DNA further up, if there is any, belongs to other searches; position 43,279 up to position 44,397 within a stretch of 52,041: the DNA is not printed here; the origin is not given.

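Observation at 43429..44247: Mrr-type endonuclease gene fused into the dnd operon 11 nt after dndA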

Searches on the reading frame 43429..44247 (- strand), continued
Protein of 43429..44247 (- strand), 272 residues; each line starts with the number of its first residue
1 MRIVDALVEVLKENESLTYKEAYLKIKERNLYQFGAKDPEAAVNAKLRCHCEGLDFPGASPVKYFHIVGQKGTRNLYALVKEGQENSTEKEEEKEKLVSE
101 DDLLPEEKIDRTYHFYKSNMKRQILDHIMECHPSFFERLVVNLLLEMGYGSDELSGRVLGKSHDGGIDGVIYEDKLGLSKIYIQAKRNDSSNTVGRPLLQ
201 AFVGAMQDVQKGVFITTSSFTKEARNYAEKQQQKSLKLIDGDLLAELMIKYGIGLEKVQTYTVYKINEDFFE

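Call 24: find_homologous_proteins(query=L012:9932-10717:+, max_evalue=0.00001)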
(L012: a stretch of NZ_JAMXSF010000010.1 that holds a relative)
Query L012:9932-10717:+ (262 aa): 74 proteins with E <= 0.00001 among 576 candidates.
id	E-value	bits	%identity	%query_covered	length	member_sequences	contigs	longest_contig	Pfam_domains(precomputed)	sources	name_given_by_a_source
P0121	5.1e-167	572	98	100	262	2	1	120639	PF13156.13,PF22722.3,PF04471.19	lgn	-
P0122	3.7e-133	461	77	100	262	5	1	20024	PF13156.13,PF22722.3,PF04471.19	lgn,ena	-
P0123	2.2e-132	458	77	100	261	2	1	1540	PF13156.13,PF22722.3,PF04471.19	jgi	jgi:restriction system protein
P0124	3.0e-130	451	76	100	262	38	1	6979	PF13156.13,PF22722.3,PF04471.19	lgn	-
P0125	2.4e-124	432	74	100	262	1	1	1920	PF13156.13,PF22722.3,PF04471.19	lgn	-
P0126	4.2e-121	421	72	100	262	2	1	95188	PF13156.13,PF22722.3,PF04471.19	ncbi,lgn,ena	-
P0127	2.1e-120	419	72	100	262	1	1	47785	PF13156.13,PF22722.3,PF04471.19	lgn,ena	-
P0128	1.7e-119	416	73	100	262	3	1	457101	PF13156.13,PF22722.3,PF04471.19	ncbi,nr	ncbi:restriction endonuclease [Pseudoalteromonas ulvae]|nr:restriction endonuclease [Pseudoalteromon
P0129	3.3e-119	415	70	100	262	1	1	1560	PF13156.13,PF22722.3,PF04471.19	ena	-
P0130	2.0e-118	412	70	100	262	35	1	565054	PF13156.13,PF22722.3,PF04471.19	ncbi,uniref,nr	ncbi:restriction endonuclease [Alteromonas stellipolaris]|uniref:restriction endonuclease n=1 Tax=Al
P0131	2.5e-117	409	70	100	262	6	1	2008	PF13156.13,PF22722.3,PF04471.19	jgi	jgi:restriction system protein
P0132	5.2e-117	408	70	99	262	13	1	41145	PF13156.13,PF22722.3,PF04471.19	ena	-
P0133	5.1e-112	391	68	99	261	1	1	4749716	PF13156.13,PF22722.3,PF04471.19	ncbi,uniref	ncbi:restriction endonuclease [Motilimonas cestriensis]|uniref:restriction endonuclease n=1 Tax=Moti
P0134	8.3e-109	381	68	100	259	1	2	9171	PF13156.13,PF22722.3,PF04471.19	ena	-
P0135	1.1e-108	381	68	100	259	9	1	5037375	PF13156.13,PF22722.3,PF04471.19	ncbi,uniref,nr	ncbi:restriction endonuclease [Moritella sp. 36]|uniref:restriction endonuclease n=1 Tax=Moritella s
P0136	1.5e-108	380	68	100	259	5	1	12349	PF13156.13,PF22722.3,PF04471.19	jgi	jgi:restriction system protein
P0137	2.3e-106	373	67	100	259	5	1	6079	PF13156.13,PF22722.3,PF04471.19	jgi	jgi:restriction system protein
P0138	2.8e-105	369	66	99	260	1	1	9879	PF13156.13,PF22722.3,PF04471.19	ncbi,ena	-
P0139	3.2e-105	369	66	100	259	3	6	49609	PF13156.13,PF22722.3,PF04471.19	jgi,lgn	-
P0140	9.0e-105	368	66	100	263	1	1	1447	PF13156.13,PF22722.3,PF04471.19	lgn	-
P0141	1.5e-104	367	65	100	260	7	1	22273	PF13156.13,PF22722.3,PF04471.19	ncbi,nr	ncbi:restriction endonuclease [Pseudoalteromonas aurantia]|nr:restriction endonuclease [Pseudoaltero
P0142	1.6e-104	367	65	100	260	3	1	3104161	PF13156.13,PF22722.3,PF04471.19,PF05066.20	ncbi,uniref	ncbi:restriction endonuclease [Pseudoalteromonas spongiae]|uniref:Restriction endonuclease n=1 Tax=P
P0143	9.0e-103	361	65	100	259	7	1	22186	PF13156.13,PF22722.3,PF04471.19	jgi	jgi:restriction system protein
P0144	1.0e-100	354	69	89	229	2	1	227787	PF13156.13,PF22722.3,PF04471.19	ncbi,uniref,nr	ncbi:restriction endonuclease [Motilimonas cestriensis]|uniref:Restriction endonuclease n=2 Tax=Moti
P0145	2.4e-100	353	63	100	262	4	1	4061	PF13156.13,PF22722.3,PF04471.19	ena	-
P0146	5.3e-100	352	65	100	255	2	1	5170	PF13156.13,PF22722.3,PF04471.19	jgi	-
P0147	5.5e-100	352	63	100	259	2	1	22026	PF13156.13,PF22722.3,PF04471.19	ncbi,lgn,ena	-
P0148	4.8e-96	339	66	89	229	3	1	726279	PF13156.13,PF22722.3,PF04471.19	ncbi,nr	ncbi:restriction endonuclease [Psychromonas sp. psych-6C06]|nr:restriction endonuclease [Psychromona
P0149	4.9e-95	336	66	89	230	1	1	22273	PF13156.13,PF22722.3,PF04471.19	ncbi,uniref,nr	ncbi:restriction endonuclease [Pseudoalteromonas aurantia]|uniref:Restriction endonuclease n=2 Tax=P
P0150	6.6e-91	322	58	99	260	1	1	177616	PF13156.13,PF22722.3,PF04471.19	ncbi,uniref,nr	ncbi:restriction endonuclease [Motiliproteus sediminis]|uniref:restriction endonuclease n=1 Tax=Moti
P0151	1.7e-86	308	69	80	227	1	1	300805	PF22722.3,PF04471.19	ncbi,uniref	ncbi:restriction endonuclease [Shewanella vaxholmensis]|uniref:restriction endonuclease n=1 Tax=Shew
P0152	1.7e-82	295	63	85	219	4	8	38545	PF13156.13,PF22722.3,PF04471.19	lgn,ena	-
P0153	8.4e-75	270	51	98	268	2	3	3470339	PF13156.13,PF22722.3,PF04471.19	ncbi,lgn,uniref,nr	ncbi:Mrr restriction system protein [Vibrio ruber DSM 16370]|uniref:Mrr restriction system protein n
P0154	1.4e-73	266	48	98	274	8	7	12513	PF13156.13,PF22722.3,PF04471.19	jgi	jgi:restriction system protein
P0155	3.8e-73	264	51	98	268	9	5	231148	PF13156.13,PF22722.3,PF04471.19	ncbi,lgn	-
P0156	4.0e-73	264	52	98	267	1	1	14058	PF13156.13,PF22722.3,PF04471.19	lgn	-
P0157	1.0e-71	259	50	98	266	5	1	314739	PF13156.13,PF22722.3,PF04471.19,PF05066.20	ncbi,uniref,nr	ncbi:restriction endonuclease [Aliivibrio fischeri]|uniref:restriction endonuclease n=1 Tax=Aliivibr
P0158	1.1e-71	259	49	100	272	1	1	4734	PF13156.13,PF22722.3,PF04471.19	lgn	-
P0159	1.8e-71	259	50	98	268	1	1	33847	PF13156.13,PF22722.3,PF04471.19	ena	-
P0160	5.2e-71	257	49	98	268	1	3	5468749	PF13156.13,PF22722.3,PF04471.19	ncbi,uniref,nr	ncbi:restriction endonuclease [Parashewanella spongiae]|uniref:Restriction endonuclease n=1 Tax=Para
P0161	7.8e-71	257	50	98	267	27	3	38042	PF13156.13,PF22722.3,PF04471.19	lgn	-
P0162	9.4e-71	256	49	98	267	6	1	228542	PF13156.13,PF22722.3,PF04471.19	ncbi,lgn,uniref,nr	ncbi:restriction endonuclease [Photobacterium kishitanii]|uniref:Restriction endonuclease n=1 Tax=Ph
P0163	1.2e-70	256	48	100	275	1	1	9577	PF13156.13,PF22722.3,PF04471.19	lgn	-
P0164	1.3e-70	256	49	98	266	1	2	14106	PF13156.13,PF22722.3,PF04471.19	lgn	-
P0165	5.1e-70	254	48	100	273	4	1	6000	PF13156.13,PF22722.3,PF04471.19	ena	-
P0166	5.5e-70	254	48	98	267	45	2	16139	PF13156.13,PF22722.3,PF04471.19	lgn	-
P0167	5.7e-70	254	48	98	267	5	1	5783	PF13156.13,PF22722.3,PF04471.19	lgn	-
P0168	2.1e-69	252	49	98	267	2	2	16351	PF13156.13,PF22722.3,PF04471.19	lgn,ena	-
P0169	1.1e-68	250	48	100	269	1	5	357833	PF13156.13,PF22722.3,PF04471.19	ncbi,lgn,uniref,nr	ncbi:restriction endonuclease [Trabulsiella odontotermitis]|uniref:restriction endonuclease n=1 Tax=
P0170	1.6e-68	249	47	100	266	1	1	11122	PF13156.13,PF22722.3,PF04471.19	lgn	-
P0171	2.4e-68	248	49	98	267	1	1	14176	PF13156.13,PF22722.3,PF04471.19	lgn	-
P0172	1.0e-67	246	45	98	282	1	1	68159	PF13156.13,PF22722.3,PF04471.19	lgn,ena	-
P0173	7.6e-67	244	61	68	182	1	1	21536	PF04471.19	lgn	-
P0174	1.5e-66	243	48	91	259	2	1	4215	PF13156.13,PF22722.3,PF04471.19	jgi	-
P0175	8.0e-65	237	47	100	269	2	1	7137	PF13156.13,PF22722.3,PF04471.19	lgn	-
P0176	1.3e-63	233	45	100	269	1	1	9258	PF13156.13,PF22722.3,PF04471.19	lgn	-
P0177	1.9e-62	229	45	98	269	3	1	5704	PF13156.13,PF22722.3,PF04471.19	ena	-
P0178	1.8e-60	223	48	87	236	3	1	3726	PF13156.13,PF22722.3,PF04471.19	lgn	-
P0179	1.9e-54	203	60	62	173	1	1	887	PF04471.19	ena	-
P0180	5.0e-54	202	41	100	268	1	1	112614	PF22722.3,PF04471.19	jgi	jgi:restriction system protein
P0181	2.9e-52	196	41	100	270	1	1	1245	PF22722.3,PF04471.19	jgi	-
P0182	5.1e-52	195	42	93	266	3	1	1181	PF22722.3,PF04471.19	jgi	jgi:restriction system protein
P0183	8.2e-52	194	61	56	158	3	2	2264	PF13156.13,PF22722.3,PF04471.19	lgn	-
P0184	4.1e-51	192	37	98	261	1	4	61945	PF22722.3,PF04471.19,PF05066.20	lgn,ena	-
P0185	1.8e-50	190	39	98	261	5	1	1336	PF22722.3,PF04471.19,PF05066.20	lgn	-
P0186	2.2e-50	190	39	99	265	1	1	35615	PF22722.3,PF04471.19,PF05066.20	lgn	-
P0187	2.2e-34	137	47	54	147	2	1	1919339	PF22722.3,PF04471.19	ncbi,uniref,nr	ncbi:restriction endonuclease [Pedobacter gandavensis]|uniref:restriction endonuclease n=1 Tax=Pedob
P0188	2.2e-33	134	46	56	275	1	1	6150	PF14338.13,PF22722.3,PF04471.19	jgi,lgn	jgi:restriction system protein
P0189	4.1e-28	117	42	54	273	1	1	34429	PF14338.13,PF22722.3,PF04471.19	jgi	jgi:restriction system protein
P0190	3.1e-19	88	38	54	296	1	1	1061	PF14338.13,PF22722.3,PF04471.19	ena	-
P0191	9.8e-15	73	39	50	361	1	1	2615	PF23871.2,PF04471.19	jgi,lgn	-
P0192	5.0e-14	71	38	59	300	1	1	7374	PF14338.13,PF22722.3,PF04471.19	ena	-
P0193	6.1e-11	60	36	50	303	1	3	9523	PF13156.13,PF14338.13,PF22722.3,PF04471.19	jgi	jgi:restriction system protein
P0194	2.2e-10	59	35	51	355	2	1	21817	PF23871.2,PF04471.19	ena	-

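Call 25: find_encoding_contigs(protein=P0130, flank=8000, max_places=1)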
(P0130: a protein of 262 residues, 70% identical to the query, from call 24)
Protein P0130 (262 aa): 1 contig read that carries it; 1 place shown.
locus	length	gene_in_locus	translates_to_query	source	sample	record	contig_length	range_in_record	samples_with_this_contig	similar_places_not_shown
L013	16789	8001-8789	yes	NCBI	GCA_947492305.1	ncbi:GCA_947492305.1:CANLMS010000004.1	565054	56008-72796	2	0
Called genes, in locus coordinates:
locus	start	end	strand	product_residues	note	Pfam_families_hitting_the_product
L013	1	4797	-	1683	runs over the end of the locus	PF01580:FtsK_SpoIIIE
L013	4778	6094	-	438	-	-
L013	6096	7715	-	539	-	-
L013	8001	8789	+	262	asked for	PF04471:Mrr_cat, PF13156:Mrr_cat_2, PF22722:NA-iREase1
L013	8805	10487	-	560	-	PF02652:Lactate_perm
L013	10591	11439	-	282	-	-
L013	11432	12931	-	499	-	PF01012:ETF, PF00766:ETF_alpha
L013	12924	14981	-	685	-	PF11982:DUF3483, PF12838:Fer4_7 (faint), PF13534:Fer4_17 (faint), PF00037:Fer4 (faint), PF13183:Fer4_8, PF13187:Fer4_9, PF13237:Fer4_10, PF02754:CCG, +2 more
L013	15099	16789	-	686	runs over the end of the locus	PF00724:Oxidored_FMN, PF00070:Pyr_redox (weak), PF00890:FAD_binding_2, PF01266:DAO (weak), PF03486:HI0933_like, PF07992:Pyr_redox_2, PF12831:FAD_oxidored, PF13450:NAD_binding_8, +2 more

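Call 26: find_encoding_contigs(protein=P0153, flank=8000, max_places=1)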
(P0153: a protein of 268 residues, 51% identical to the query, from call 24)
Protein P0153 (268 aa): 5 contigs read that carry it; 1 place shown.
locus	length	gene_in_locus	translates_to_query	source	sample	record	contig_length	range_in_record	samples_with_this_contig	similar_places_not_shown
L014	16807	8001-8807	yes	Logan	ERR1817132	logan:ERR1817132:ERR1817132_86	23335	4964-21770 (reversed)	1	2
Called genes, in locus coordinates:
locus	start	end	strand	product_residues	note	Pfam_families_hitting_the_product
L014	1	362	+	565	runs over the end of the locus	-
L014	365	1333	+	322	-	PF01844:HNH (weak)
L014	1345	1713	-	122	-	PF08870:DndE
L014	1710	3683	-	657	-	PF02463:SMC_N (faint), PF13476:AAA_23, PF13555:AAA_29 (weak)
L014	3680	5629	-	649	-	PF01507:PAPS_reduct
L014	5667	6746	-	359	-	PF14072:DndB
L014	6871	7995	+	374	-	PF00266:Aminotran_5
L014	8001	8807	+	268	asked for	PF04471:Mrr_cat, PF13156:Mrr_cat_2, PF22722:NA-iREase1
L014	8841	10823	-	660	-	-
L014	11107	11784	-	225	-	PF01965:DJ-1_PfpI, PF17124:ThiJ_like (faint)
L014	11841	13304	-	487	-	PF00171:Aldedh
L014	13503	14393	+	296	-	PF00126:HTH_1, PF03466:LysR_substrate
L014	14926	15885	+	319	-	PF13472:Lipase_GDSL_2 (faint)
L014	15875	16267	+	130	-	-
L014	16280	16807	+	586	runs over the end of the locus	PF02543:Carbam_trans_N, PF16861:Carbam_trans_C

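Call 27: find_encoding_contigs(protein=P0169, flank=8000, max_places=1)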
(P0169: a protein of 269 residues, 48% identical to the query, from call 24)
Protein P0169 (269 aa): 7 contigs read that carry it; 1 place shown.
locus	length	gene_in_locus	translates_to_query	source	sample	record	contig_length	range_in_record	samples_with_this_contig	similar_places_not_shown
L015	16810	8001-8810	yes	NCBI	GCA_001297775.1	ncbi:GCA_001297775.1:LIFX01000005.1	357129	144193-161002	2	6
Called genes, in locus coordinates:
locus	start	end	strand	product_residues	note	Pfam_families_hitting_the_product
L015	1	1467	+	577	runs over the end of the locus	-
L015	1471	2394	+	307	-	-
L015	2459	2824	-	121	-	PF08870:DndE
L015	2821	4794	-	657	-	PF02463:SMC_N (faint), PF13476:AAA_23, PF13555:AAA_29 (weak), PF13304:AAA_21 (faint)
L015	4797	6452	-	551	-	PF01507:PAPS_reduct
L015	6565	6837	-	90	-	-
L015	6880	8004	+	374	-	PF00266:Aminotran_5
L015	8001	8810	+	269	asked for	PF04471:Mrr_cat, PF22722:NA-iREase1 (weak), PF13156:Mrr_cat_2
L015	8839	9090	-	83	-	PF13560:HTH_31 (weak), PF01381:HTH_3 (weak)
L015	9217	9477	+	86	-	PF13693:HTH_35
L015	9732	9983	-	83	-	PF12674:Zn_ribbon_2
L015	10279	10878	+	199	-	PF06353:DUF1062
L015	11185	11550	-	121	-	PF04703:FaeA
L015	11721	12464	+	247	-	PF00486:Trans_reg_C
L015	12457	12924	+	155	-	PF15941:FidL_like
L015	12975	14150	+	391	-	PF08668:HDOD (faint), PF13487:HD_5, PF01966:HD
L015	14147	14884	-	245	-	PF00106:adh_short, PF08659:KR, PF23441:SDR (weak), PF13561:adh_short_C2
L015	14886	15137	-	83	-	PF00550:PP-binding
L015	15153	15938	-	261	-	-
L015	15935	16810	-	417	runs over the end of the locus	PF00109:ketoacyl-synt, PF02801:Ketoacyl-synt_C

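Call 28: find_encoding_contigs(protein=P0184, flank=8000, max_places=1)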
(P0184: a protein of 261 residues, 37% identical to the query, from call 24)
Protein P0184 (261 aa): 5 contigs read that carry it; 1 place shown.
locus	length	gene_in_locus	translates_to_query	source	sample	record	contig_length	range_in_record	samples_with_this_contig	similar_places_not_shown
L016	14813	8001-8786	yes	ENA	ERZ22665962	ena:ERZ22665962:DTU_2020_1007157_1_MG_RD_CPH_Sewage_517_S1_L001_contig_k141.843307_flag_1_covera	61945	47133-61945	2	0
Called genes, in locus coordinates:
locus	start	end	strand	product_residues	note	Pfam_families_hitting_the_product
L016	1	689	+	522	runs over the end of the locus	PF02638:GHL10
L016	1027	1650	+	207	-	PF20464:MmeI_N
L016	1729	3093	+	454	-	PF20473:MmeI_Mtase, PF02384:N6_Mtase, PF01170:UPF0020 (faint), PF07669:Eco57I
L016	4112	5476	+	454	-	PF01507:PAPS_reduct (weak)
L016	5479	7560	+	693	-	PF13175:AAA_15 (weak), PF13476:AAA_23 (faint)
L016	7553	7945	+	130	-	PF08870:DndE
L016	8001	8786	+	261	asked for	PF05066:HARE-HTH (weak), PF04471:Mrr_cat, PF22722:NA-iREase1 (weak)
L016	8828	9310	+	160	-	PF08780:NTase_sub_bind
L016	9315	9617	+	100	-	PF01909:NTP_transf_2, PF18765:Polbeta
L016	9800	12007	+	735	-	PF13589:HATPase_c_3, PF02518:HATPase_c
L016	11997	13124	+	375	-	-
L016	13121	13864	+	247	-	-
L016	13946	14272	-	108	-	PF18315:VCH_CASS14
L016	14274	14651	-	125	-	-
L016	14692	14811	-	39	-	?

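Call 29: find_encoding_contigs(protein=P0180, flank=8000, max_places=1)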
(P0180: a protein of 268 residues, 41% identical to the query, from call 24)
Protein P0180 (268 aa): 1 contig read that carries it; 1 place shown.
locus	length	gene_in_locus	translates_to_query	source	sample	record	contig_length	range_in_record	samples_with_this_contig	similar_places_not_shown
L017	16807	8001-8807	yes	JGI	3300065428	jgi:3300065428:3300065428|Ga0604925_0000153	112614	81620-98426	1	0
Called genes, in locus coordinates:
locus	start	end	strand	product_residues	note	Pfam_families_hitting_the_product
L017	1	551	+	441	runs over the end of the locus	PF01507:PAPS_reduct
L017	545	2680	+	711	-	PF02463:SMC_N (weak), PF13476:AAA_23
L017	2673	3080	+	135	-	PF08870:DndE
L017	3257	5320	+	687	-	PF04851:ResIII, PF00270:DEAD (weak), PF00271:Helicase_C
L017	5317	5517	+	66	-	-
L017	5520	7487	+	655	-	-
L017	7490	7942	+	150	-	-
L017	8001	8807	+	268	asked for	PF04471:Mrr_cat, PF22722:NA-iREase1 (weak)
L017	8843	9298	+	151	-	-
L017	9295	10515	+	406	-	PF14072:DndB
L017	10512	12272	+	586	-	-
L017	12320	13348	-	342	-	PF14253:AbiH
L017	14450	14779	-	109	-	-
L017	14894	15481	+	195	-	PF00027:cNMP_binding (weak)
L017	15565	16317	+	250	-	PF00106:adh_short, PF23441:SDR, PF08659:KR, PF13561:adh_short_C2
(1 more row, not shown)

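Call 30: find_encoding_contigs(protein=P0186, flank=8000, max_places=1)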
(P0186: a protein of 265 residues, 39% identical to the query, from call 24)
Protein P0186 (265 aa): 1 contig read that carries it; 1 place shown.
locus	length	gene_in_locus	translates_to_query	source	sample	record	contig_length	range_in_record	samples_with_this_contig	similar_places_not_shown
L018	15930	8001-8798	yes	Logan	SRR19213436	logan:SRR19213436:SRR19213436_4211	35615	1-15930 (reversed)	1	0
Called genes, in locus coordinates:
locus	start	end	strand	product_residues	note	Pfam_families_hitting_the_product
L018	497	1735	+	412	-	PF17293:Arm-DNA-bind_5, PF13102:Phage_int_SAM_5, PF00589:Phage_integrase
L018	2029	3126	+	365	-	PF13784:Fic_N, PF02661:Fic, PF21248:SoFic-like_C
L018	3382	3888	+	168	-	PF24390:PRTase-CE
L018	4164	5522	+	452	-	PF01507:PAPS_reduct (weak)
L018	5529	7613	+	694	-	PF02463:SMC_N (weak), PF13175:AAA_15 (weak)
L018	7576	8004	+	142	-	PF08870:DndE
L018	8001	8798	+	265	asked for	PF05066:HARE-HTH, PF04471:Mrr_cat, PF22722:NA-iREase1 (weak)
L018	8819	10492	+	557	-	PF13589:HATPase_c_3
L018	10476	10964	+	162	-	-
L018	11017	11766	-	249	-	-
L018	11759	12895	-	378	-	PF02463:SMC_N (weak), PF13175:AAA_15 (weak), PF13476:AAA_23, PF13175:AAA_15, PF13304:AAA_21 (weak), PF12476:DUF3696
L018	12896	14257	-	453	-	PF03235:GmrSD_N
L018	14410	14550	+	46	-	-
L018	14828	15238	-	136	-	-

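Call 31: find_encoding_contigs(protein=P0172, flank=8000, max_places=1)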
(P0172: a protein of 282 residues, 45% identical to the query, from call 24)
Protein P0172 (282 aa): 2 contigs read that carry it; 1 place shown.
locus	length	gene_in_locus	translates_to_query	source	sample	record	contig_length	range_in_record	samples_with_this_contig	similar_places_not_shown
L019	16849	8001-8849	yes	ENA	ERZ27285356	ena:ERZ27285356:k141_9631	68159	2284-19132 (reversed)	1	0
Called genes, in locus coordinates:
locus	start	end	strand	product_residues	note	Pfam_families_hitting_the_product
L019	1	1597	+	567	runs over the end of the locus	-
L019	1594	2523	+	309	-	-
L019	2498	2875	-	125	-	PF08870:DndE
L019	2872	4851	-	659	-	PF13476:AAA_23 (weak), PF13555:AAA_29 (weak), PF13304:AAA_21 (faint)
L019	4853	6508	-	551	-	PF01507:PAPS_reduct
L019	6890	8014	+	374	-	PF00266:Aminotran_5, PF01053:Cys_Met_Meta_PP (faint), PF01041:DegT_DnrJ_EryC1 (weak)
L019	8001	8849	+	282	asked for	PF04471:Mrr_cat, PF22722:NA-iREase1 (weak), PF13156:Mrr_cat_2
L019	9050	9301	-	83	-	PF13693:HTH_35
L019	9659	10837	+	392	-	PF01546:Peptidase_M20, PF07687:M20_dimer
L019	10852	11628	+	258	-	PF00497:SBP_bac_3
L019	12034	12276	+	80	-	PF14338:Mrr_N (weak)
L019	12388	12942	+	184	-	PF04471:Mrr_cat, PF22722:NA-iREase1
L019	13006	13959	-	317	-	PF02653:BPD_transp_2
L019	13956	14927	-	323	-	PF02653:BPD_transp_2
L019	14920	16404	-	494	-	PF00005:ABC_tran, PF13304:AAA_21 (faint), PF00005:ABC_tran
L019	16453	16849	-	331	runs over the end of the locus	PF13407:Peripla_BP_4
